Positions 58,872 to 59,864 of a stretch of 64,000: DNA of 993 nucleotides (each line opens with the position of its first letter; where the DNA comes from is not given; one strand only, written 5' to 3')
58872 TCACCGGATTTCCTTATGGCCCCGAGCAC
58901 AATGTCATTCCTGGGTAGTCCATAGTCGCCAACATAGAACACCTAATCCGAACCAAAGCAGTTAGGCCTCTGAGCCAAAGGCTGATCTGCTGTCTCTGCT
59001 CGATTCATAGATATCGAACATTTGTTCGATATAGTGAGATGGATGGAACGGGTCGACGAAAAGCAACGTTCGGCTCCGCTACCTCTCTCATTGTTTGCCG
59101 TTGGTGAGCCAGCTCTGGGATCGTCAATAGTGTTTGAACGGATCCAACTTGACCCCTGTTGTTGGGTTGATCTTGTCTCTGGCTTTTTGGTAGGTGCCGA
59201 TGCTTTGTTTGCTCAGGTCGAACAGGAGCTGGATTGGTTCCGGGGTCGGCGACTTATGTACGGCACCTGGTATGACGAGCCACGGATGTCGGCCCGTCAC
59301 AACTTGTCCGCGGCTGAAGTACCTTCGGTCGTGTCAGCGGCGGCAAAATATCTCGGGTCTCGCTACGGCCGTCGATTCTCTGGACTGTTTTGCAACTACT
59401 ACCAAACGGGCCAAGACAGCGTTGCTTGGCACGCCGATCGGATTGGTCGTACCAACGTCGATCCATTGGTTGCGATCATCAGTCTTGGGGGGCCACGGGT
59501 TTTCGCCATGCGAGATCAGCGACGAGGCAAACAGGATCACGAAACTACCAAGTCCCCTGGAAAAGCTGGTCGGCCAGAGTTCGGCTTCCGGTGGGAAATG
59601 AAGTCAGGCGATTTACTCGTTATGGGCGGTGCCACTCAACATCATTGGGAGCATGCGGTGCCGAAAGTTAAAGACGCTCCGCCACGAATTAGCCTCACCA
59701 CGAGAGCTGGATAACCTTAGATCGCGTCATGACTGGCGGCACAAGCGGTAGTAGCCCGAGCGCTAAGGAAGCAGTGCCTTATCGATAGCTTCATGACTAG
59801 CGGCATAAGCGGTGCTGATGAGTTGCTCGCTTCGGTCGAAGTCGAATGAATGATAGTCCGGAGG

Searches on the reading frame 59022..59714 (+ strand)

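Call 120: search_protein_families(library=pfam, proteins=[window:59022-59714:+], max_evalue=0.001)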
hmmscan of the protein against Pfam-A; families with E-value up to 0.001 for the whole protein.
window:59022-59714:+ (230 aa): 1 family
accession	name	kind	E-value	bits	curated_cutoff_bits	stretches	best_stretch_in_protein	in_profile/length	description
PF13532.12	2OG-FeII_Oxy_2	-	1.6e-18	68.1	31.2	1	99-228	72-194/194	2OG-Fe(II) oxygenase superfamily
